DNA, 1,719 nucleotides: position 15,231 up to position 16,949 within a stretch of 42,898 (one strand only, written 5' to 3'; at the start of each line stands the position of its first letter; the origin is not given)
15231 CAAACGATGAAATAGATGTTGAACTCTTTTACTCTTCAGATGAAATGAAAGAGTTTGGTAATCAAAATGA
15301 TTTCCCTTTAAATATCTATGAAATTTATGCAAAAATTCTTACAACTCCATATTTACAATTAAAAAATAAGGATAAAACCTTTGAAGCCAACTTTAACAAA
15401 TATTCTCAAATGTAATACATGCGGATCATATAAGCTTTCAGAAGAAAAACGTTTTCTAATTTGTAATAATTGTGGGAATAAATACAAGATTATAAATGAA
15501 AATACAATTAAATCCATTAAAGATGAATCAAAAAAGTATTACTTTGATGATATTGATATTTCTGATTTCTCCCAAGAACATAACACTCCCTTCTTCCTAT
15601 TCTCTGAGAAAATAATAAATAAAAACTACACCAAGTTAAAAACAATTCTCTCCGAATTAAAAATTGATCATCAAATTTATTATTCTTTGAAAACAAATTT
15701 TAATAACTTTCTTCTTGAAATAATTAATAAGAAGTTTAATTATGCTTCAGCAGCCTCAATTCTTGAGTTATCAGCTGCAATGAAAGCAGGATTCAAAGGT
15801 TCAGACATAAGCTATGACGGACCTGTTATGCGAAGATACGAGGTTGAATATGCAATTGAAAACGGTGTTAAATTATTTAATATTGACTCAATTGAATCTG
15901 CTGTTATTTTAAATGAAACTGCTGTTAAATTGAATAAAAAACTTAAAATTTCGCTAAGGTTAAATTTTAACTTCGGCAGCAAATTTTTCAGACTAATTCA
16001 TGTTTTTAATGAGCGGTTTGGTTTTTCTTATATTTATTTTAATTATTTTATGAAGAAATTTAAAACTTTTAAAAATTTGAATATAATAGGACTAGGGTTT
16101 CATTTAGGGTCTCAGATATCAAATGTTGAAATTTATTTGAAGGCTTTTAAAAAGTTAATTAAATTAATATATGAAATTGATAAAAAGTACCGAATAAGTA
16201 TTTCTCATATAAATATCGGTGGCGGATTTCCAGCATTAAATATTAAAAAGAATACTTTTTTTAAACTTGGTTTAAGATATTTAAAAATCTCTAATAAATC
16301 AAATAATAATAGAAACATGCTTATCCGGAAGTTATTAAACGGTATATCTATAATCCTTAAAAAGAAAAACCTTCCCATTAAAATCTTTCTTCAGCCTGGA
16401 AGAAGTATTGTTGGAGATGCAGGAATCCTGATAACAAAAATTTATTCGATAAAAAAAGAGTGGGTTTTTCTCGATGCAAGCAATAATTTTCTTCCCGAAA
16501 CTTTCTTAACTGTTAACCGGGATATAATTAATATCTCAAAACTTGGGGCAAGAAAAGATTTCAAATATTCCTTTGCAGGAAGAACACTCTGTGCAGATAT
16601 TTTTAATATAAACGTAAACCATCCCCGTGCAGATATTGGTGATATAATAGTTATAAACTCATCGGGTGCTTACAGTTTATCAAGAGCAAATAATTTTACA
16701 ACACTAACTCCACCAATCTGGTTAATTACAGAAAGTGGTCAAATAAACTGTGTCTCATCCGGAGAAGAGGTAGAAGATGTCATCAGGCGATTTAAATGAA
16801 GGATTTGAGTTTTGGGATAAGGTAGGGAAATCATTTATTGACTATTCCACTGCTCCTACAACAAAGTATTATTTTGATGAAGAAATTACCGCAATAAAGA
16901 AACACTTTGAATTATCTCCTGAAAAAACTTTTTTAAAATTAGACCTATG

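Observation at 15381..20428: Zinc-ribbon-fused Orn/DAP-type PLP decarboxylase, twin SAM methyltransferases and a GT-C-like membrane protein form one translationally coupled unit inside a glycan locus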

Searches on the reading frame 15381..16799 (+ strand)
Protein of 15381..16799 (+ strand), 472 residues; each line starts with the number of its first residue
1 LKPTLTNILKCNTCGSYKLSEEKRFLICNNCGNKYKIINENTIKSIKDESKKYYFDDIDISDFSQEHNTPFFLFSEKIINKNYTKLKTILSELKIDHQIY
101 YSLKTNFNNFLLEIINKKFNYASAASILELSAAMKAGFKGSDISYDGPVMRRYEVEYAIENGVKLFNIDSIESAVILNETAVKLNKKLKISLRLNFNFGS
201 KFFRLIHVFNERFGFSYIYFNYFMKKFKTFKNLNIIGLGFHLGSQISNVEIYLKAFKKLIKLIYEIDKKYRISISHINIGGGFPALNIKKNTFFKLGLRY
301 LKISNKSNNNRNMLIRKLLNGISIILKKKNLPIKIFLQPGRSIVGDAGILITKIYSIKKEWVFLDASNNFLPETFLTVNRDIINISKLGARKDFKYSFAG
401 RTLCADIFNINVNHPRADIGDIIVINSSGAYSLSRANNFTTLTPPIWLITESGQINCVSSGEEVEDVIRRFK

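Call 4: search_protein_families(library=pfam, proteins=[window:15381-16799:+], max_evalue=0.01)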
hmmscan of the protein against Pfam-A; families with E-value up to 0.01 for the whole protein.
window:15381-16799:+ (472 aa): 4 families
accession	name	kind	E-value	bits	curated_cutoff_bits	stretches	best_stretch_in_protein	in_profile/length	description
PF02784.22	Orn_Arg_deC_N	-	1.6e-28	100.1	23.4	1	85-307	7-214/247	Pyridoxal-dependent decarboxylase, pyridoxal binding domain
PF00278.28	Orn_DAP_Arg_deC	-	8.8e-05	23.1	23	1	220-429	5-95/95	Pyridoxal-dependent decarboxylase, C-terminal sheet domain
PF01168.26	Ala_racemase_N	-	0.00024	21.3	24.1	1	81-263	8-181/220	Alanine racemase, N-terminal domain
PF03966.22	Trm112p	-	0.00064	20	22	1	2-39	1-39/40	Trm112p-like protein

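Call 5: search_protein_families(library=ncbifam, proteins=[window:15381-16799:+], max_evalue=0.01)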
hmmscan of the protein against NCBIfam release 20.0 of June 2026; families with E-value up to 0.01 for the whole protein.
window:15381-16799:+ (472 aa): 7 families
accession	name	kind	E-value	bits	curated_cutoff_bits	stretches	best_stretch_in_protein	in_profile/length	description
TIGR01048.1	lysA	equivalog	3.9e-62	210.1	297.9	1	49-469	5-414/417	diaminopimelate decarboxylase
NF052544.1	OrLyDeCDokD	equivalog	1.4e-43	149.2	700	1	34-468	9-456/461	ornithine/lysine decarboxylase DokD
TIGR03099.1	dCO2ase_PEP1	hypoth_equivalog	3.3e-35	121.9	478.45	1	53-436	8-383/398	pyridoxal-dependent decarboxylase, exosortase A system-associated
NF006515.0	PRK08961.1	equivalog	2.4e-20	72.1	802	1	66-441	500-850/861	bifunctional aspartate kinase/diaminopimelate decarboxylase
NF041039.1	FslC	exception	1.5e-15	57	500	1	59-455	18-409/418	rhizoferrin biosystnesis N-citrylornithine decarboxylase FslC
TIGR01273.1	speA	equivalog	2.7e-07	29.5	624.1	1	207-358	209-352/624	arginine decarboxylase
NF003763.0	PRK05354.1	equivalog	4.3e-06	25.5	369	1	211-359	221-361/636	biosynthetic arginine decarboxylase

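Call 9: find_homologous_proteins(query=window:15381-16799:+, max_evalue=1e-10)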
Query window:15381-16799:+ (472 aa): 49 proteins with E <= 1e-10 among 8000 candidates.
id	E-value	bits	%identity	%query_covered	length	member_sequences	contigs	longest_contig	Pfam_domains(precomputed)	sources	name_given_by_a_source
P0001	0.0e+0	1031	100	100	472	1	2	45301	PF02784.23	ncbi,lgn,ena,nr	ncbi:hypothetical protein KAU33_12400 [Candidatus Dependentiae bacterium]|nr:hypothetical protein [C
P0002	5.8e-126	440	48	97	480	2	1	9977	PF02784.23,PF00278.29,PF01168.27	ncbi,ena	-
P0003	7.8e-70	255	37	90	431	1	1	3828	PF02784.23,PF00278.29,PF01168.27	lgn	-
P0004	2.1e-65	240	33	90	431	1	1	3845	PF02784.23,PF00278.29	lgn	-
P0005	9.4e-65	238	32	90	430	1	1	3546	PF02784.23,PF00278.29,PF01168.27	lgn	-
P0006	9.8e-63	231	33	89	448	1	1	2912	PF02784.23,PF00278.29,PF01168.27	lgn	-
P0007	7.9e-55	205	32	89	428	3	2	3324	PF02784.23,PF00278.29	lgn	-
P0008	6.0e-50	189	32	88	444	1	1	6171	PF02784.23,PF00278.29,PF01168.27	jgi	-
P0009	8.5e-46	175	30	89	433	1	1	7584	PF02784.23,PF00278.29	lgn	-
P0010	3.3e-31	127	26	88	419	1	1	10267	PF02784.23,PF00278.29,PF01168.27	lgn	-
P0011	3.3e-29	121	28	82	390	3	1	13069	PF02784.23,PF00278.29,PF01168.27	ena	-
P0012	2.4e-27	115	24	89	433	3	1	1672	PF02784.23,PF00278.29,PF01168.27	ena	-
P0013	3.7e-27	114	23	89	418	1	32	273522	PF02784.23,PF00278.29,PF01168.27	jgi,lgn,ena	-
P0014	1.6e-26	112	30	79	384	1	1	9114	PF02784.23,PF00278.29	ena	-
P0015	4.8e-26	110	30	79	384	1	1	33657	PF02784.23,PF00278.29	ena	-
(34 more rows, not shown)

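Call 10: find_encoding_contigs(protein=P0002, flank=10000, max_places=3)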
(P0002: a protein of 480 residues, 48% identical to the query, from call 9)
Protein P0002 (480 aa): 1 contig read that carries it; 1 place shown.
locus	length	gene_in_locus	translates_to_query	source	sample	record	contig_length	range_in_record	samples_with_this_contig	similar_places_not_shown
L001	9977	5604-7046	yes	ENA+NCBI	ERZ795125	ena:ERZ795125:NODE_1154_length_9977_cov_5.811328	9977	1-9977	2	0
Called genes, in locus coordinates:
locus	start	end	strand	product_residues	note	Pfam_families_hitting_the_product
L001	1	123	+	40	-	?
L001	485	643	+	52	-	-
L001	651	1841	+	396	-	-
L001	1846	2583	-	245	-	PF00535:Glycos_transf_2, PF10111:Glyco_tranf_2_2, PF13641:Glyco_tranf_2_3 (weak)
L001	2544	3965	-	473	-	PF02310:B12-binding, PF04055:Radical_SAM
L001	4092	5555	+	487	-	PF01593:Amino_oxidase (weak), PF01946:Thi4 (weak), PF13450:NAD_binding_8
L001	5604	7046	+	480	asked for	PF00278:Orn_DAP_Arg_deC, PF01168:Ala_racemase_N (faint), PF02784:Orn_Arg_deC_N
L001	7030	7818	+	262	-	PF02353:CMAS (weak), PF01209:Ubie_methyltran, PF08241:Methyltransf_11, PF08242:Methyltransf_12, PF13489:Methyltransf_23, PF13649:Methyltransf_25, PF13847:Methyltransf_31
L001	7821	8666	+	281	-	PF05891:Methyltransf_PK (weak), PF01209:Ubie_methyltran, PF13489:Methyltransf_23, PF02353:CMAS (weak), PF13847:Methyltransf_31, PF08241:Methyltransf_11, PF08242:Methyltransf_12, PF13649:Methyltransf_25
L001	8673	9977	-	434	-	?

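Call 11: find_encoding_contigs(protein=P0001, flank=10000, max_places=3)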
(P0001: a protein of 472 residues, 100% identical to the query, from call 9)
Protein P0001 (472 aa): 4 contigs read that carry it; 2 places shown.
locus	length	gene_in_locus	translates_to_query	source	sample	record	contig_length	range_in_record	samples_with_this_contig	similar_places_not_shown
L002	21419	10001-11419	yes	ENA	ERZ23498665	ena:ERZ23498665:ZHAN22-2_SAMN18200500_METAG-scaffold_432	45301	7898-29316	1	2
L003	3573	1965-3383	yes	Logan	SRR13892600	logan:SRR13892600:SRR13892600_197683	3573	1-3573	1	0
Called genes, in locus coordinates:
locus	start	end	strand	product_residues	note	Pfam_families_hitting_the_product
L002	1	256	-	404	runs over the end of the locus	PF00657:Lipase_GDSL (faint), PF13472:Lipase_GDSL_2 (faint)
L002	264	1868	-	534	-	-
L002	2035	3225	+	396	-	-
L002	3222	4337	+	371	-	PF00657:Lipase_GDSL (faint), PF13472:Lipase_GDSL_2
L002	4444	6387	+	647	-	-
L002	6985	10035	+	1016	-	PF04932:Wzy_C, PF12895:ANAPC3 (faint), PF00515:TPR_1 (faint), PF07719:TPR_2 (faint), PF13181:TPR_8 (faint), PF13374:TPR_10 (faint), PF13428:TPR_14 (faint), PF14559:TPR_19 (weak), +2 more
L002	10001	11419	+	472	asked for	PF02784:Orn_Arg_deC_N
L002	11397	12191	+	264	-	PF01209:Ubie_methyltran, PF08241:Methyltransf_11, PF08242:Methyltransf_12, PF13489:Methyltransf_23, PF13649:Methyltransf_25, PF13847:Methyltransf_31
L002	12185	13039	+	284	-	PF13489:Methyltransf_23 (weak), PF13847:Methyltransf_31, PF08241:Methyltransf_11, PF08242:Methyltransf_12 (weak), PF13649:Methyltransf_25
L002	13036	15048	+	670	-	-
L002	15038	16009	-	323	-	PF00657:Lipase_GDSL (weak), PF13472:Lipase_GDSL_2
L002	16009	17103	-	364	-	PF13439:Glyco_transf_4 (weak), PF20706:GT4-conflict, PF00534:Glycos_transf_1, PF13692:Glyco_trans_1_4, PF13524:Glyco_trans_1_2 (weak)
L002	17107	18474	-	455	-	PF13439:Glyco_transf_4 (faint), PF00534:Glycos_transf_1, PF13692:Glyco_trans_1_4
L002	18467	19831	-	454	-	PF00534:Glycos_transf_1, PF13692:Glyco_trans_1_4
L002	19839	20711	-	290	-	PF00535:Glycos_transf_2, PF13641:Glyco_tranf_2_3, PF13712:Glyco_tranf_2_5 (weak)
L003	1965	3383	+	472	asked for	PF02784:Orn_Arg_deC_N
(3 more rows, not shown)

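Call 12: find_encoding_contigs(protein=P0009, flank=10000, max_places=2)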
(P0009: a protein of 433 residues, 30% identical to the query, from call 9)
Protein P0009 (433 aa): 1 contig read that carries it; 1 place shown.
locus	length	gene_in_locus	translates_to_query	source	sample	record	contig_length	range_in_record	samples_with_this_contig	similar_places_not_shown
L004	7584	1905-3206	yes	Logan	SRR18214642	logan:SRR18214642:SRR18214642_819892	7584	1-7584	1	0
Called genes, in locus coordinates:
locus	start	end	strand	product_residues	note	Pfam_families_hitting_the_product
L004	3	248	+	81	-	?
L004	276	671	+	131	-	-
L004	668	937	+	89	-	-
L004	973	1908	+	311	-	PF00534:Glycos_transf_1 (weak), PF13692:Glyco_trans_1_4 (weak)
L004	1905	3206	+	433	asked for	PF00278:Orn_DAP_Arg_deC, PF02784:Orn_Arg_deC_N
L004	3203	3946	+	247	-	PF08241:Methyltransf_11, PF13649:Methyltransf_25, PF08242:Methyltransf_12 (weak), PF13489:Methyltransf_23 (weak), PF13847:Methyltransf_31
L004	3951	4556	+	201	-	PF00535:Glycos_transf_2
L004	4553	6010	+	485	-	PF02366:PMT (faint), PF13231:PMT_2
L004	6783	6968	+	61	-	-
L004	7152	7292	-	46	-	-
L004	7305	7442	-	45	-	-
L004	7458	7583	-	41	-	?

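Call 13: find_encoding_contigs(protein=P0008, flank=10000, max_places=2)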
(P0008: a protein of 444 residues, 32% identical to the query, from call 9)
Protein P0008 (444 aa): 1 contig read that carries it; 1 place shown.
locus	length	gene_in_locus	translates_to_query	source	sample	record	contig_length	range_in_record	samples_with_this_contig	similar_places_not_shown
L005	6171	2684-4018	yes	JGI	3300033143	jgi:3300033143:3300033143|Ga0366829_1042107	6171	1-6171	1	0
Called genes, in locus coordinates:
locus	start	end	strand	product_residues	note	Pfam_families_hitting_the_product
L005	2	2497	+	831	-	?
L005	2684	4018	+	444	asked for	PF00278:Orn_DAP_Arg_deC (weak), PF01168:Ala_racemase_N (weak), PF02784:Orn_Arg_deC_N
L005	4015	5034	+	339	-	PF05368:NmrA, PF01073:3Beta_HSD, PF01370:Epimerase, PF02719:Polysacc_synt_2, PF07993:NAD_binding_4 (weak), PF13460:NAD_binding_10, PF16363:GDP_Man_Dehyd, PF07993:NAD_binding_4 (weak)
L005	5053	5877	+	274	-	PF01209:Ubie_methyltran (weak), PF08241:Methyltransf_11, PF13489:Methyltransf_23, PF08242:Methyltransf_12, PF13649:Methyltransf_25, PF13847:Methyltransf_31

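Call 14: find_encoding_contigs(protein=P0003, flank=10000, max_places=2)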
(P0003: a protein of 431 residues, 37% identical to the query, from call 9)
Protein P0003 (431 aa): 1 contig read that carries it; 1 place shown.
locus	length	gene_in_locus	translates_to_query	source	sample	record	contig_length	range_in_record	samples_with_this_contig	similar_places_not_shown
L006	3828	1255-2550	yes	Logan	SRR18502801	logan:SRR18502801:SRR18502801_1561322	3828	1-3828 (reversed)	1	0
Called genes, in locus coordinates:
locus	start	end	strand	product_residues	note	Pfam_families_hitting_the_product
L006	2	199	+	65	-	?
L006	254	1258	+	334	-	PF01073:3Beta_HSD, PF01370:Epimerase, PF04321:RmlD_sub_bind (weak), PF07993:NAD_binding_4, PF13460:NAD_binding_10 (weak), PF16363:GDP_Man_Dehyd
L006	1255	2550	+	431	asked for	PF01168:Ala_racemase_N (weak), PF02784:Orn_Arg_deC_N, PF00278:Orn_DAP_Arg_deC (weak)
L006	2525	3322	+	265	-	PF01209:Ubie_methyltran, PF08241:Methyltransf_11, PF08242:Methyltransf_12, PF13489:Methyltransf_23, PF13649:Methyltransf_25, PF13847:Methyltransf_31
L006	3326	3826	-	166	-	?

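Call 16: search_solved_structures(query=window:15381-16799:+, max_evalue=0.00001, show_alignments=2)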
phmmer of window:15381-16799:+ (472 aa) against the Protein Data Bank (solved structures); distinct sequences matched with E-value up to 0.00001: 42.
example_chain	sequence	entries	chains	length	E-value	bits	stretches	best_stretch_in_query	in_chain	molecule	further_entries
1twi_A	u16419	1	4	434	4.9e-35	125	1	46-468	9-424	Diaminopimelate decarboxylase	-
1tuf_A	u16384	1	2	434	5e-35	124.9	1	46-468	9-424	Diaminopimelate decarboxylase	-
2p3e_A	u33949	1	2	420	1.2e-32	117.1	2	53-283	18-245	Diaminopimelate decarboxylase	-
3vab_A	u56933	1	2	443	5.8e-28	101.6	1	55-283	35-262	Diaminopimelate decarboxylase 1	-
3n2b_A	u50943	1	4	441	7.1e-27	98.1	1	50-284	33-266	Diaminopimelate decarboxylase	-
4xg1_A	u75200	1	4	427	5.2e-26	95.2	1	54-283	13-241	Diaminopimelate decarboxylase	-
8d2y_A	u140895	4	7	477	6.3e-26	94.9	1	51-469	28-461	D-ornithine/D-lysine decarboxylase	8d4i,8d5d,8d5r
8d88_A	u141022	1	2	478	6.4e-26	94.9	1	51-469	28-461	D-ornithine/D-lysine decarboxylase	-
2qgh_A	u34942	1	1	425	8.1e-26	94.6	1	62-469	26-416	Diaminopimelate decarboxylase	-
7ru7_A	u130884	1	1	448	1e-25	94.2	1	55-467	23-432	L-glutamyl-[BtrI acyl-carrier protein] decarboxylase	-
3c5q_A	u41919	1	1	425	1.1e-25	94.1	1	62-469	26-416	Diaminopimelate decarboxylase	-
6n2h_A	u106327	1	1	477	1.2e-25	94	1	51-469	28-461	D-ornithine/D-lysine decarboxylase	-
10li_A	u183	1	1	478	1.2e-25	94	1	51-469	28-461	Diaminopimelate decarboxylase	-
2j66_A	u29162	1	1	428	1.4e-25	93.8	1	56-467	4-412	BTRK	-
9nq5_A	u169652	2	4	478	2.5e-25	93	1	51-468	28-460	D-ornithine/D-lysine decarboxylase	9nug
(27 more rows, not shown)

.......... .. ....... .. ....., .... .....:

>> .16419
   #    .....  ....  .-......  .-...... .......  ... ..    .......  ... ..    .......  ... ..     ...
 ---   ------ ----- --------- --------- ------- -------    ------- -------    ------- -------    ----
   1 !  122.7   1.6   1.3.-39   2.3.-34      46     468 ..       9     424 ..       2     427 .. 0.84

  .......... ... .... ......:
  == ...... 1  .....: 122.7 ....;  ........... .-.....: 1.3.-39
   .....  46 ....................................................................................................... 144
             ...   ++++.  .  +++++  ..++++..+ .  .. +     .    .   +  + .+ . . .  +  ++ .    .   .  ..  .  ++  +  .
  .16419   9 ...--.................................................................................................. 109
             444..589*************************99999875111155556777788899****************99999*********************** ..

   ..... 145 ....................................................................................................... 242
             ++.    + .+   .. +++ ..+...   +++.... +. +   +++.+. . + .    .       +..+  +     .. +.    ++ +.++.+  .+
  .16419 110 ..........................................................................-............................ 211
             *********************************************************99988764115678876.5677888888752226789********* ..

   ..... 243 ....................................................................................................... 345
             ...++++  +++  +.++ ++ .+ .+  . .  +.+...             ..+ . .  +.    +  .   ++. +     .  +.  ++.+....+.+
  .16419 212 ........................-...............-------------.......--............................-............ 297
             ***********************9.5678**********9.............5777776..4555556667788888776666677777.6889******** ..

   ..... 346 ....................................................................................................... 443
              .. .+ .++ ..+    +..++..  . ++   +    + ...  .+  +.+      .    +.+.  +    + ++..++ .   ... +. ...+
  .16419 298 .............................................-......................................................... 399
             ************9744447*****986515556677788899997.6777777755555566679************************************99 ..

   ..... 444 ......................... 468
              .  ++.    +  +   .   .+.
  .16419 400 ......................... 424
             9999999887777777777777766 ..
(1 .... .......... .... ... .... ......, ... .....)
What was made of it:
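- On Diaminopimelate decarboxylase (LysA, TIGR01048): The window has 'LPETFLT' where M. jannaschii DAPDC has 'MRPAMYE' (call 16).
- That would suit a basic side chain, as in the D-ornithine/lysine decarboxylase DokD, which is the second-best NCBIfam model (call 5) and a good PDB match (call 16). The best-scoring named model is lysA (call 5) and the best solved structure is M. jannaschii DAPDC (call 16).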

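Call 21: find_related_loci(query=A2, collection=genome_contigs, flank=10000)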
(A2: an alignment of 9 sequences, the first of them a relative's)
Query A2 (472 aa) in genome_contigs; peptide patterns used: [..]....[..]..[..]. (x = any residue, [..] = any of these).
12 stretches matched a pattern; 7 encode a relative of the query (tblastn E <= 1e-3); 7 distinct loci.
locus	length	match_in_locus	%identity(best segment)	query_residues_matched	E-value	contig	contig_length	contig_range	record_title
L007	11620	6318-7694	48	8-467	1e-128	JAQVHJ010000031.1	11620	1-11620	MAG: bacterium isolate STE_202 NODE_13873_length_11620_cov_3.480727_Sandtown_E, whole genome shotgun sequence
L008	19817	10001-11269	36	46-468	2e-71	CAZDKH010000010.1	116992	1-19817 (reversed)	MAG TPA_asm: uncultured Gammaproteobacteria bacterium isolate SRP231805_co4_168 genome assembly, contig: k141_446705, wh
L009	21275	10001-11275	32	51-471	2e-65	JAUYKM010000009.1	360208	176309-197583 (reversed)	MAG: Candidatus Daviesbacteria bacterium isolate C24_metabat.bin.195_sub C24_k141_65138, whole genome shotgun sequence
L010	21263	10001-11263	32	55-471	4e-63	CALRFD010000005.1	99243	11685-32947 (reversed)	MAG: Patescibacteria group bacterium isolate Ike-100m-12 genome assembly, contig: Ike-100-c67, whole genome shotgun sequ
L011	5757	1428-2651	30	60-469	3e-60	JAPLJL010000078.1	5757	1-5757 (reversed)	MAG: Proteobacteria bacterium isolate LacPavin_0920_SED1_MAG_56_8 LacPavin_0920_SED1_scaffold_1277915, whole genome shot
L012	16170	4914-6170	32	52-468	8e-58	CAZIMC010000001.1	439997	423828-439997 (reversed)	MAG TPA_asm: uncultured Gammaproteobacteria bacterium isolate SRP170004_co1_20 genome assembly, contig: NODE_13_length_4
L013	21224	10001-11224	29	60-469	1e-55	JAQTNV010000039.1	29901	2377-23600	MAG: bacterium isolate STA_72 NODE_2930_length_29901_cov_5.355276_Sandtown_A, whole genome shotgun sequence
